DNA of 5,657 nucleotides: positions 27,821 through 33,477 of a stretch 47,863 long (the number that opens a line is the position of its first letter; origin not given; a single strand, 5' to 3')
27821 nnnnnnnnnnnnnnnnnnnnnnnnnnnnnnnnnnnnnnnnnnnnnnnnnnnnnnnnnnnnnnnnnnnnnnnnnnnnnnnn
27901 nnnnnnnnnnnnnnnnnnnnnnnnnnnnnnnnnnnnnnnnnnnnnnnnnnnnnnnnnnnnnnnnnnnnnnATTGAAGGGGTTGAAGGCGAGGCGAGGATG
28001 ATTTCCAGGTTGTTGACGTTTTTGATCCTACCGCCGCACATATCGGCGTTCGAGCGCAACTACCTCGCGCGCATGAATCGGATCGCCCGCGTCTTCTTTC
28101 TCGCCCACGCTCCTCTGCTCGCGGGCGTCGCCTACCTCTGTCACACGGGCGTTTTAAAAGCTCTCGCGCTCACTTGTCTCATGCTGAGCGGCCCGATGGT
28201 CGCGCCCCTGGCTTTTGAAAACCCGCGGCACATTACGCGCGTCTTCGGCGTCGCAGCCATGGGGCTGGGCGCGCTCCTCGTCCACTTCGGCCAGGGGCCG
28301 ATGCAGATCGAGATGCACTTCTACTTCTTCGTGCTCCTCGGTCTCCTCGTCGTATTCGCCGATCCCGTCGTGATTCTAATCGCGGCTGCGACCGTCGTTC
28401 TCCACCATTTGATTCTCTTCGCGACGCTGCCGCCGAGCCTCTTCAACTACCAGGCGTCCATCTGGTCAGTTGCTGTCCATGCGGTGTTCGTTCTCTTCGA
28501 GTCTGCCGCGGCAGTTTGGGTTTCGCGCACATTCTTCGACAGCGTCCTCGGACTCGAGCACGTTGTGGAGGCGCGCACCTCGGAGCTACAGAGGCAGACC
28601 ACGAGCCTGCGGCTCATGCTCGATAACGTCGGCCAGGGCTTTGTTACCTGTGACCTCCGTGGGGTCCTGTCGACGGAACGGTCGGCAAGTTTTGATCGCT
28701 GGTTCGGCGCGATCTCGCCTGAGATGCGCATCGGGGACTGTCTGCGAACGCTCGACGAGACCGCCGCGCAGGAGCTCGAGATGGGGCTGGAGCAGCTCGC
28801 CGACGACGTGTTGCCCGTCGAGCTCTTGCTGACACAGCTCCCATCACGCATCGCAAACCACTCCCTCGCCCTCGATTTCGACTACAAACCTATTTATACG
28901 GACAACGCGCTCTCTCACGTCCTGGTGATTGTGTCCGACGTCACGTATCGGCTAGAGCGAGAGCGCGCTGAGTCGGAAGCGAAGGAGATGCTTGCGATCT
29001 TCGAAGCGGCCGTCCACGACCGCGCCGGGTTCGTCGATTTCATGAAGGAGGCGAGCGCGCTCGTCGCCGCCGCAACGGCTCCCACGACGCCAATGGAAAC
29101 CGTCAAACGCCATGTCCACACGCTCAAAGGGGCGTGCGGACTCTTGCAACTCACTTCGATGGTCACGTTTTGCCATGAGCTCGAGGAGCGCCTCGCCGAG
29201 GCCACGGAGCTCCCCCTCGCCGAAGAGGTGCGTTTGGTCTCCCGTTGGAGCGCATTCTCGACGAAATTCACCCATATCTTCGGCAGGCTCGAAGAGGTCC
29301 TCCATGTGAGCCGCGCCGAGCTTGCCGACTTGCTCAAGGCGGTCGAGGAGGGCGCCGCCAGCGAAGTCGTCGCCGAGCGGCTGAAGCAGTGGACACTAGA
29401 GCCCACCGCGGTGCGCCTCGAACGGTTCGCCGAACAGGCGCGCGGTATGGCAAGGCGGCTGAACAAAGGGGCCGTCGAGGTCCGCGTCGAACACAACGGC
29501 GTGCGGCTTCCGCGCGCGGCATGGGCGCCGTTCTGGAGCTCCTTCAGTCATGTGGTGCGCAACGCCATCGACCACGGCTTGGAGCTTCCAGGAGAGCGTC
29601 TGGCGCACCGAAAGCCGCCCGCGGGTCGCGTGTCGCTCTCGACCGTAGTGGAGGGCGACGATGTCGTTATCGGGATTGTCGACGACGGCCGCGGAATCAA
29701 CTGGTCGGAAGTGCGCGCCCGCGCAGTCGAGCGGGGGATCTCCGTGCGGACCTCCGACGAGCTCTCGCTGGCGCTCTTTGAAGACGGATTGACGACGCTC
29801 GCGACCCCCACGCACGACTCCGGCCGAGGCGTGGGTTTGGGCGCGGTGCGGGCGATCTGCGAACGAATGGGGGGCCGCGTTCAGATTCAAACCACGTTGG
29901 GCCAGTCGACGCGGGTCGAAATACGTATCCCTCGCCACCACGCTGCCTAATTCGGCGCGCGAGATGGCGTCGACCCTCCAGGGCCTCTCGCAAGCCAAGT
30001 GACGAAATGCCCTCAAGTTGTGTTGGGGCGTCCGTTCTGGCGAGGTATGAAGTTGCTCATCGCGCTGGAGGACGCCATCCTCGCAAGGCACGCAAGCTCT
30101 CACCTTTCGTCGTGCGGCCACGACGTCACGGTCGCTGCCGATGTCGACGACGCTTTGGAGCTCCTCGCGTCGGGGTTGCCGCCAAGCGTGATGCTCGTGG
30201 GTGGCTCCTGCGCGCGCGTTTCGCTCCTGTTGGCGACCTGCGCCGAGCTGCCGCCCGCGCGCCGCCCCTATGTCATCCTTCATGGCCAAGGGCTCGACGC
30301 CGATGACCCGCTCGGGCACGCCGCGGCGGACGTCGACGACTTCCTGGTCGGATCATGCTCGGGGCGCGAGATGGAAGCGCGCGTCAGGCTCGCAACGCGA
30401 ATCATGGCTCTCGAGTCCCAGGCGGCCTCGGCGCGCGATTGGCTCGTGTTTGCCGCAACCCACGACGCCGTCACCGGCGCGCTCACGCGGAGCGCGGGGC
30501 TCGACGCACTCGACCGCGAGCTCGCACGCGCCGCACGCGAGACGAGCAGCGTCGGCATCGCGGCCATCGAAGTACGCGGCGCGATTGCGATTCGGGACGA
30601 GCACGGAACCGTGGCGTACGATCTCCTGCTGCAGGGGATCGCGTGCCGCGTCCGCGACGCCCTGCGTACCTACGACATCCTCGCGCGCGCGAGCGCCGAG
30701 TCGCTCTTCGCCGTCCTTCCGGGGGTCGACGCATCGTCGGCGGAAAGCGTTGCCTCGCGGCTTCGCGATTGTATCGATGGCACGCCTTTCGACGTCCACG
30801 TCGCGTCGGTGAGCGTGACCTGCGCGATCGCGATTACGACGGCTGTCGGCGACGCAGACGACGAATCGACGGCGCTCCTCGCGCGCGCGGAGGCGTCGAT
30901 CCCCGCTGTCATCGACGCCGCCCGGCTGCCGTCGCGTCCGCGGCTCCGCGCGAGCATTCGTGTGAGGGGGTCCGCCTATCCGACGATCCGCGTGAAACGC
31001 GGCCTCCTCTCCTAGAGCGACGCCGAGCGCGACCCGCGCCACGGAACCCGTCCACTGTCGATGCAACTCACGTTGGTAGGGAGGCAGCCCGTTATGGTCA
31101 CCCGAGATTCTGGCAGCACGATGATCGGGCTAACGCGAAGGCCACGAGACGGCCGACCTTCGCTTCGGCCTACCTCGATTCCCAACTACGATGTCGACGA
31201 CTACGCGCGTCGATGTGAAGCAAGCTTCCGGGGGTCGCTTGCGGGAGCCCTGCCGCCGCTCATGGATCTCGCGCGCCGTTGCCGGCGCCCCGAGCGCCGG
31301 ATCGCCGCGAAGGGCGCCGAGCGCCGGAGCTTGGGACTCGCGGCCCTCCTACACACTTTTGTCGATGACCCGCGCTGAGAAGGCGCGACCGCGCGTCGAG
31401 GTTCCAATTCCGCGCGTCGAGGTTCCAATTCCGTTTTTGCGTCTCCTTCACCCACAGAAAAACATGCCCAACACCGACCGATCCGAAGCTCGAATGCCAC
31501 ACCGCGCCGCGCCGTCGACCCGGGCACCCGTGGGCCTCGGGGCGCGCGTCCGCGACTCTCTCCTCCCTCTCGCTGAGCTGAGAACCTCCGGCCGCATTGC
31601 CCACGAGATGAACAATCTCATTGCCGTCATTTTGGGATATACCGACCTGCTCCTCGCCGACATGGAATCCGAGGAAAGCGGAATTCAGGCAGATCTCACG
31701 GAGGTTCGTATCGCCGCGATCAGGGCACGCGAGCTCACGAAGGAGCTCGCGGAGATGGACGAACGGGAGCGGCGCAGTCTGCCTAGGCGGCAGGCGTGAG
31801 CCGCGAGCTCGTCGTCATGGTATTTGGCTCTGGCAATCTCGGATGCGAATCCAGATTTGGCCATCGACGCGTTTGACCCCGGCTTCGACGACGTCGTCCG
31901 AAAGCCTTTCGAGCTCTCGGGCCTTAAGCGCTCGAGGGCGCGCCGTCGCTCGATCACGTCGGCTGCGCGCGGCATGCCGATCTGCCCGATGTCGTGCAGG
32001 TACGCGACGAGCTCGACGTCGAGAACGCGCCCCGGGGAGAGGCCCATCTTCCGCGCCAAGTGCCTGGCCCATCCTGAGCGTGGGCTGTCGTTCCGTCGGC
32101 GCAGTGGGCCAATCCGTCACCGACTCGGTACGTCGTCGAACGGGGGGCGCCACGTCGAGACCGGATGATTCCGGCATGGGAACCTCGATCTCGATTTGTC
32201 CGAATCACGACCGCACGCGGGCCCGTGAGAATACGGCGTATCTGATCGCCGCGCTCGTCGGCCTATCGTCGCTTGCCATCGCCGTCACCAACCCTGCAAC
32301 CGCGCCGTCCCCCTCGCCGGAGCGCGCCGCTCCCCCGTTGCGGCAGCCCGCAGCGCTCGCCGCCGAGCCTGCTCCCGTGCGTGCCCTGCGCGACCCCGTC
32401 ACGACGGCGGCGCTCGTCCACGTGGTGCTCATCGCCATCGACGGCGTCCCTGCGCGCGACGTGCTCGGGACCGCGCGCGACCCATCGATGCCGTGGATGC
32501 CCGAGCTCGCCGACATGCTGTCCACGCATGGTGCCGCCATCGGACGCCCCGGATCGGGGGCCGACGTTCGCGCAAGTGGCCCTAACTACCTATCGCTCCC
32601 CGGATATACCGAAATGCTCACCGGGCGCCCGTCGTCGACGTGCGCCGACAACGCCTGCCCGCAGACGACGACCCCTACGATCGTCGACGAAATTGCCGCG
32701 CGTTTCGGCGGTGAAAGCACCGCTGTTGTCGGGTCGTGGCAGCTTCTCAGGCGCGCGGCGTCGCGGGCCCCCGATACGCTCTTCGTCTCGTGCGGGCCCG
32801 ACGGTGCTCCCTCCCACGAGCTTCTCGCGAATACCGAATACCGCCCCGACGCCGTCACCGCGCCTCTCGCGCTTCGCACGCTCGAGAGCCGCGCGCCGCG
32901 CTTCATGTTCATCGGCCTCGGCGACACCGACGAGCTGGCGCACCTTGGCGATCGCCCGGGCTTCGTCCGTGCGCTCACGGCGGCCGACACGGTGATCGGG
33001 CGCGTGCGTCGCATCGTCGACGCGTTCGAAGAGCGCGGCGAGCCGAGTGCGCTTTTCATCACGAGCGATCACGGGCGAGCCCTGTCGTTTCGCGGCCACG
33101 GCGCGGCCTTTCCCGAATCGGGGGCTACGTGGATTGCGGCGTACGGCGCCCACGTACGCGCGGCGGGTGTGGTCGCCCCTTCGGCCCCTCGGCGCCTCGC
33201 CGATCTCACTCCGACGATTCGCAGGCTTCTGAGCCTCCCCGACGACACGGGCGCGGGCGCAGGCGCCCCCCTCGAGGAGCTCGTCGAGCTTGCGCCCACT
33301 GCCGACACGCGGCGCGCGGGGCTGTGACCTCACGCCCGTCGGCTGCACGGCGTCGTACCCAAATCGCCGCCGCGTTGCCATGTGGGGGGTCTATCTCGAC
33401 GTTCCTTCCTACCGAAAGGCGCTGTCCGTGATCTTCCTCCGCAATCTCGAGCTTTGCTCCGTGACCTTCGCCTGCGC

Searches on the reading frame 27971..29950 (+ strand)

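Call 48: search_protein_families(library=pfam, proteins=[window:27971-29950:+], max_evalue=0.0001)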
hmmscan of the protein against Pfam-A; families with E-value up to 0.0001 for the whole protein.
window:27971-29950:+ (659 aa): 2 families
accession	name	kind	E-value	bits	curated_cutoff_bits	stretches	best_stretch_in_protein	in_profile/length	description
PF02518.31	HATPase_c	-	2.1e-15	57.5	26.4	1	526-655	7-109/111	Histidine kinase-, DNA gyrase B-, and HSP90-like ATPase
PF01627.28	Hpt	-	2.2e-09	37.8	24.6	1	366-420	18-70/84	Hpt domain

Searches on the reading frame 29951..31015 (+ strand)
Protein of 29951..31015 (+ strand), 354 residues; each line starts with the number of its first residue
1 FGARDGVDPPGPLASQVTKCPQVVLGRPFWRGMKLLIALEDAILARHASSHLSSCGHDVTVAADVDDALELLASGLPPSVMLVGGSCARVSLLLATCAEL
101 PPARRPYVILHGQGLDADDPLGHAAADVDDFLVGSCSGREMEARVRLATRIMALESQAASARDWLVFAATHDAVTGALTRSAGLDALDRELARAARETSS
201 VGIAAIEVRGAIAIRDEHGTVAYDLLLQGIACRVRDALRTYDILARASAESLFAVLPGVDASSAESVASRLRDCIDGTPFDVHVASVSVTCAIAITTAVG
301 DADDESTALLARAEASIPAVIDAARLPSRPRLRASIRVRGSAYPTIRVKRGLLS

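Call 48: search_protein_families(library=pfam, proteins=[window:29951-31015:+], max_evalue=0.0001)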
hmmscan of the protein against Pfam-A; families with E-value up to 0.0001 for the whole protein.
window:29951-31015:+ (354 aa): 1 family
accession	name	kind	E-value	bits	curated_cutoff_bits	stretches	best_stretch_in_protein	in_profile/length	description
PF00990.26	GGDEF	-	1.2e-14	54.9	23.8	1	169-315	1-149/161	Diguanylate cyclase, GGDEF domain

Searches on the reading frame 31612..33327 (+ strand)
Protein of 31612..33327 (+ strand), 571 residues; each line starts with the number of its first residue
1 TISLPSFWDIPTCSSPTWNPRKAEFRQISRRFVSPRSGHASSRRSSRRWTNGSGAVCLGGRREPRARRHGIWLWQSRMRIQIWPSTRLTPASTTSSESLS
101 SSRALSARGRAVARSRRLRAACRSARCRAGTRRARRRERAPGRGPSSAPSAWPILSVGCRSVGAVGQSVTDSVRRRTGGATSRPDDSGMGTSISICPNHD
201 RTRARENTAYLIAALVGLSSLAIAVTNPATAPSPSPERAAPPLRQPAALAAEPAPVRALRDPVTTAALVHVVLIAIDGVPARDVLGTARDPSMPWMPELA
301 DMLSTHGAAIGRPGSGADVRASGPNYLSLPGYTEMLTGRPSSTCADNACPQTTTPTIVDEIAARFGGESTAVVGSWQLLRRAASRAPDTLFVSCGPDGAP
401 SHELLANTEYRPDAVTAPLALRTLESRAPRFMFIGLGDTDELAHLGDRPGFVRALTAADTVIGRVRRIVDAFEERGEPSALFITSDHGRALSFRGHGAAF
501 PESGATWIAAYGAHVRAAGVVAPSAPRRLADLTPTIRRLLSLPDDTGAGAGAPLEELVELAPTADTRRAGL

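Call 48: search_protein_families(library=pfam, proteins=[window:31612-33327:+], max_evalue=0.0001)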
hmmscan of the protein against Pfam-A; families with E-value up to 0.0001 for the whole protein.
window:31612-33327:+ (571 aa): 1 family
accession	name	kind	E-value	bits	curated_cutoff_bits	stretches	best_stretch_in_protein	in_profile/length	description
PF01676.23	Metalloenzyme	-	9.5e-06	25.7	24.3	1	421-496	139-211/252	Metalloenzyme superfamily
